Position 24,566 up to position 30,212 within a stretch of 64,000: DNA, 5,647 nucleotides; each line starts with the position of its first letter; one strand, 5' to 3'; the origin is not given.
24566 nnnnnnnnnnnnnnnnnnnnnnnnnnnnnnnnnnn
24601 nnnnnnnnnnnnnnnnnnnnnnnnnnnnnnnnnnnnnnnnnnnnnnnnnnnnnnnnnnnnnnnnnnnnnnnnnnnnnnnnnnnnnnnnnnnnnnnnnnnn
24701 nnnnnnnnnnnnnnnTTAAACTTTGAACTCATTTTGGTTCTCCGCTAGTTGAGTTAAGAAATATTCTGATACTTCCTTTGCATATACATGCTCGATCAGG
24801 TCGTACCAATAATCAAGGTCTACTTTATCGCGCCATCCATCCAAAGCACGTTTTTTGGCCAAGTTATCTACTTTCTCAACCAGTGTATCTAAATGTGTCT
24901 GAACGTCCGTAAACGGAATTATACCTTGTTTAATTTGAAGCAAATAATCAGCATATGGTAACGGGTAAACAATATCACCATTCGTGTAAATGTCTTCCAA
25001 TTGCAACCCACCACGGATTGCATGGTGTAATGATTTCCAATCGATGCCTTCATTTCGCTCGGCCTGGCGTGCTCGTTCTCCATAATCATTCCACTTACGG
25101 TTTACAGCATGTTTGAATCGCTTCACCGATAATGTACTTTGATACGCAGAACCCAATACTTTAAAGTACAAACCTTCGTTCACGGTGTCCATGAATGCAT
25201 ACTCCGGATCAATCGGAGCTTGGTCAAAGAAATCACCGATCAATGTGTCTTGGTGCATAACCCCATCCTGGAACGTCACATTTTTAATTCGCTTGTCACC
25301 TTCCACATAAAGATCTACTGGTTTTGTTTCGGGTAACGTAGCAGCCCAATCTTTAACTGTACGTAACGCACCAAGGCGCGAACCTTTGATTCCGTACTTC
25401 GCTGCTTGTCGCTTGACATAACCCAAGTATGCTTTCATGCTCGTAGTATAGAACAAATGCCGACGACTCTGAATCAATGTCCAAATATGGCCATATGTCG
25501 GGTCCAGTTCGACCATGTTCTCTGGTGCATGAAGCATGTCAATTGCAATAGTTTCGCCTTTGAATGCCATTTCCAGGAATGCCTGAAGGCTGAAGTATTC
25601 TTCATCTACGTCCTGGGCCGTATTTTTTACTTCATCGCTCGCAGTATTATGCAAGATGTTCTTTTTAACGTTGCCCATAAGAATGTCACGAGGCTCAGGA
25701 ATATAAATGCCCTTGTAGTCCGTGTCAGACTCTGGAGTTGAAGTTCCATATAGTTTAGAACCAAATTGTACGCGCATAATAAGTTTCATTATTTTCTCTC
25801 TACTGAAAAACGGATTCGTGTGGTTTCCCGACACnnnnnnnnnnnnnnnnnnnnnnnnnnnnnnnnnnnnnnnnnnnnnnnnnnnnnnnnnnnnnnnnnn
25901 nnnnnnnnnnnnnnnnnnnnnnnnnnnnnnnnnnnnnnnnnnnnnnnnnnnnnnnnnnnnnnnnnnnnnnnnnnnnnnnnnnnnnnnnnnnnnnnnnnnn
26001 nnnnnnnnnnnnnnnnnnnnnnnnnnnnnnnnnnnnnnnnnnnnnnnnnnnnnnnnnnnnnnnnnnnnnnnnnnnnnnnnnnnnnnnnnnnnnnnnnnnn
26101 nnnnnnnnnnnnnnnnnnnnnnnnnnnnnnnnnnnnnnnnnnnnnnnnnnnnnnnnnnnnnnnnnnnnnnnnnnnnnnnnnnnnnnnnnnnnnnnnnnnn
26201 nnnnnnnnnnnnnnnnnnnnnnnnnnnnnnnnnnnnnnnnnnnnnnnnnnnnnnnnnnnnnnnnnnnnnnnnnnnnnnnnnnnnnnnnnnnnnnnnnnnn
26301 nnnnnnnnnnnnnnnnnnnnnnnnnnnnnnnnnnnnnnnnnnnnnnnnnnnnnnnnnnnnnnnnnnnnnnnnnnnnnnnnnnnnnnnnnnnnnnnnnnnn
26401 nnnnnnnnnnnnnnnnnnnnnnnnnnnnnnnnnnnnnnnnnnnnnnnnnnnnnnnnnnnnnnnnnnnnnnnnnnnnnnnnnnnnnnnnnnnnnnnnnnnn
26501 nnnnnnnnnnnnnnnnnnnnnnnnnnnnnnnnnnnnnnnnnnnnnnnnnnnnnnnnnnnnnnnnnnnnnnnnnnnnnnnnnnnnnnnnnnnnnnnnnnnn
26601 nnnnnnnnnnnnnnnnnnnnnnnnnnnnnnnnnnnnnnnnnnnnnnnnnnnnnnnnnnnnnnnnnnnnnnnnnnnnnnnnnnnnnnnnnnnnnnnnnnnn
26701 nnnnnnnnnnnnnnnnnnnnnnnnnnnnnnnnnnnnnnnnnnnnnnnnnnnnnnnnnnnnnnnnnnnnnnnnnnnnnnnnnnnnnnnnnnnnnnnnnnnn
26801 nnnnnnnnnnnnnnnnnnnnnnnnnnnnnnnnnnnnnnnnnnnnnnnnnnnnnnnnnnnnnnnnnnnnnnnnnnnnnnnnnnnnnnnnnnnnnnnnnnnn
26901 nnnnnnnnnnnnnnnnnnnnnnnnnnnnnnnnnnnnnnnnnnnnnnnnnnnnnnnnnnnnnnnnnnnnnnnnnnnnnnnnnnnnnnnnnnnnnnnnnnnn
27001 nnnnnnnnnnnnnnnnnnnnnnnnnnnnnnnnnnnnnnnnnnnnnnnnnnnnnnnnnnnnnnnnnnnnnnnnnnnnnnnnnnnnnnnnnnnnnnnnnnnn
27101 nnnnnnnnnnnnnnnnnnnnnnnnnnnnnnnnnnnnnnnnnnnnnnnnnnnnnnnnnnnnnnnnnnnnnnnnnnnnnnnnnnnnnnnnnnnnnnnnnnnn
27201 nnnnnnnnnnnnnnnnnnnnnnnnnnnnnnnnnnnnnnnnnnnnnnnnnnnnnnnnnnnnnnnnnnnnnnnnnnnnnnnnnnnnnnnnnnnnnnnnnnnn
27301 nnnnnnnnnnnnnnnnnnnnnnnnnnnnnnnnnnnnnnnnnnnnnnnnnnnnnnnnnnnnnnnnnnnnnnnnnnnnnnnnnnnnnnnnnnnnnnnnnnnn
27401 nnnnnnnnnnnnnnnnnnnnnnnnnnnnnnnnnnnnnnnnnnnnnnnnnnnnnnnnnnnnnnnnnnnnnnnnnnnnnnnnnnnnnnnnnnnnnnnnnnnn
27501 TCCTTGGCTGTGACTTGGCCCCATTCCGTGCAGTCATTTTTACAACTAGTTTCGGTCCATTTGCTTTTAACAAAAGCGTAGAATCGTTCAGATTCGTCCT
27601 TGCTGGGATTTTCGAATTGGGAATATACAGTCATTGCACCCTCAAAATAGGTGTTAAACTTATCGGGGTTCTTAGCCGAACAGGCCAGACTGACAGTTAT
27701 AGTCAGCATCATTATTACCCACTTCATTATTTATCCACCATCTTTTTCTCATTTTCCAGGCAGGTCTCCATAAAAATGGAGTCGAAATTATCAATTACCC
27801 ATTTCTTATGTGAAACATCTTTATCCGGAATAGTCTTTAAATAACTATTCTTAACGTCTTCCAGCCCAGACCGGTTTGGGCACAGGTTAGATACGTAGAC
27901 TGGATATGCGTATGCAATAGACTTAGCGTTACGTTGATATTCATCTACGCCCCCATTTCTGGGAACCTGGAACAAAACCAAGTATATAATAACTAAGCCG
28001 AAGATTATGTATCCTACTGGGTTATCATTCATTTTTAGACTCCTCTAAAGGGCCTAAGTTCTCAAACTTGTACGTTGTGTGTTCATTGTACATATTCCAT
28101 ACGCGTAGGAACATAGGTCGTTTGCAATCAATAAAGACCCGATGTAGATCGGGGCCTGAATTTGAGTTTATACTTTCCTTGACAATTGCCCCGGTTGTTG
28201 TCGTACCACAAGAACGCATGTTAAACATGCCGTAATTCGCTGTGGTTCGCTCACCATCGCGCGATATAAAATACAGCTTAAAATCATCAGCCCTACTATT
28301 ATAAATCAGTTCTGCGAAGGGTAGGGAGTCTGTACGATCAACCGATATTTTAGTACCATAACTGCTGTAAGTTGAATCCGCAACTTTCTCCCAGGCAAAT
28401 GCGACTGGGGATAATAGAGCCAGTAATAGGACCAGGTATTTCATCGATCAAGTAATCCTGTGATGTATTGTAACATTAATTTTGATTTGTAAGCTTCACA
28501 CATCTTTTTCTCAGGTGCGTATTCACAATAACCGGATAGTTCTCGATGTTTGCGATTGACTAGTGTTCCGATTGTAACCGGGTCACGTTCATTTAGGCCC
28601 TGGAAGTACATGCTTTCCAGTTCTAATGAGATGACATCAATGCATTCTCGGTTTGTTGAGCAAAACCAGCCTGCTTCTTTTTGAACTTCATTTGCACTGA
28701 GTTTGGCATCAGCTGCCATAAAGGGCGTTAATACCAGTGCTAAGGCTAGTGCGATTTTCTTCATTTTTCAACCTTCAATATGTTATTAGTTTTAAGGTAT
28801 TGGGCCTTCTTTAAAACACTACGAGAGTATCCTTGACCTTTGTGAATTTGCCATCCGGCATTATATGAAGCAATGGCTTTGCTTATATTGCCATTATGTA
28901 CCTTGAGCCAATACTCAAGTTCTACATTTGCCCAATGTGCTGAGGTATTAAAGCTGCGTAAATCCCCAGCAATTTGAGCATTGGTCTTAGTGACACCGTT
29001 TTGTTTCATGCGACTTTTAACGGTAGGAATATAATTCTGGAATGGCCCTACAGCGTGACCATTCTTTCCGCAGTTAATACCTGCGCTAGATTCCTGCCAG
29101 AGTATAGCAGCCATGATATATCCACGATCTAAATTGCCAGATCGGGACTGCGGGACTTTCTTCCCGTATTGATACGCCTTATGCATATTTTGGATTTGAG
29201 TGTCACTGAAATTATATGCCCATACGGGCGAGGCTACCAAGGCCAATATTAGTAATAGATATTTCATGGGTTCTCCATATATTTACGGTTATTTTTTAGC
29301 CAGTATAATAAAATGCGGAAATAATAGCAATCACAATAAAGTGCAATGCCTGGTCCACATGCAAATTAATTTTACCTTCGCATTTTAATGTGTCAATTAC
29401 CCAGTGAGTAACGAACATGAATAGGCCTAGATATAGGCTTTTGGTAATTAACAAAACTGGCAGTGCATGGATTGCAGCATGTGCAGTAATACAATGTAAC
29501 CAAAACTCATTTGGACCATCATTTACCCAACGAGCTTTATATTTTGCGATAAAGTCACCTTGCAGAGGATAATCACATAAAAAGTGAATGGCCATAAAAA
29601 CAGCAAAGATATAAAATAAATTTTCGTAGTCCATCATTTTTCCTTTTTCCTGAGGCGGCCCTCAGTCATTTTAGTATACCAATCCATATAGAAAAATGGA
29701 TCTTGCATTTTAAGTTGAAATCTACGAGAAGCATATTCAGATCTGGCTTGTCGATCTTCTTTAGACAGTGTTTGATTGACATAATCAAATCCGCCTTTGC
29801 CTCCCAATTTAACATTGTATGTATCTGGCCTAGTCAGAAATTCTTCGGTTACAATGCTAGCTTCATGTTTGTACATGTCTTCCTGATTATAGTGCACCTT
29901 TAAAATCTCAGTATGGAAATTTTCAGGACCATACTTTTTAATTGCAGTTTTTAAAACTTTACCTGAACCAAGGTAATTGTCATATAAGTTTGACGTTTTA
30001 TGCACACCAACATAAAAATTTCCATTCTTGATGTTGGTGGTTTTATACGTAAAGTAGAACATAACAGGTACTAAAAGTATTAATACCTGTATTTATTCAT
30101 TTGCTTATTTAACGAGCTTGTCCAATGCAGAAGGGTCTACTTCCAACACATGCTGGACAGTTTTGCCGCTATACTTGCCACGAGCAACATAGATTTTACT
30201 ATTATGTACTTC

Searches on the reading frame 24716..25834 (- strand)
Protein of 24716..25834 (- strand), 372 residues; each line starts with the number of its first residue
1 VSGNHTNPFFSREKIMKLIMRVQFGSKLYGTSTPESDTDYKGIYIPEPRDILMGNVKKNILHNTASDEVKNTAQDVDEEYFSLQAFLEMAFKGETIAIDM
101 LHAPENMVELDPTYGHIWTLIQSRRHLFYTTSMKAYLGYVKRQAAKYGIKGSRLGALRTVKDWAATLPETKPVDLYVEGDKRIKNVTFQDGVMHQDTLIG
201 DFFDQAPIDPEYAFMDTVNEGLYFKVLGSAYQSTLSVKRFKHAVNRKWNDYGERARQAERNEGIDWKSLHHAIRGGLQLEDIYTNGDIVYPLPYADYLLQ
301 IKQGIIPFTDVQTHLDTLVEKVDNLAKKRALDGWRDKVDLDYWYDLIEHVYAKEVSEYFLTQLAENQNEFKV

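Call 74: search_protein_families(library=pfam, proteins=[window:24716-25834:-], max_evalue=0.001)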
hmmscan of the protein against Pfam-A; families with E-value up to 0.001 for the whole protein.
window:24716-25834:- (372 aa): 1 family
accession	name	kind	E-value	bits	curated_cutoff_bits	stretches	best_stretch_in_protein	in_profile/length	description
PF10127.15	RlaP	-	5e-17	62.9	23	1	12-149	14-141/249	RNA repair pathway DNA polymerase beta family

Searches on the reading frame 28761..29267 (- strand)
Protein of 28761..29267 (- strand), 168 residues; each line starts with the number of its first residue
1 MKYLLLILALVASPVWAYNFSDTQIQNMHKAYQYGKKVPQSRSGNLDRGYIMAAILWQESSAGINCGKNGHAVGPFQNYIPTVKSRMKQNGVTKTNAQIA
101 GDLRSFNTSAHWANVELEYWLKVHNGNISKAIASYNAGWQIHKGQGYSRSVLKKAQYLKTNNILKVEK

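Call 74: search_protein_families(library=pfam, proteins=[window:28761-29267:-], max_evalue=0.001)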
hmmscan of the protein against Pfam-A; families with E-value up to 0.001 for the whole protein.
window:28761-29267:- (168 aa): 1 family
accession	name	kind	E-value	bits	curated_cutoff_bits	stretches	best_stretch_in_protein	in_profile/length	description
PF01464.25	SLT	-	0.00057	19.9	21.3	1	51-146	16-105/117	Transglycosylase SLT domain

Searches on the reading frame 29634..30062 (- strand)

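Call 74: search_protein_families(library=pfam, proteins=[window:29634-30062:-], max_evalue=0.001)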
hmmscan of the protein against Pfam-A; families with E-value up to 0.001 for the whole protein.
window:29634-30062:- (142 aa): 1 family
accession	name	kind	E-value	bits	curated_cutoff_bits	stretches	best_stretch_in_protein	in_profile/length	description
PF19835.5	SegE_GIY-YIG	-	8.1e-07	29.8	25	1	27-80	57-111/123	Putative endonuclease segE, GIY-YIG domain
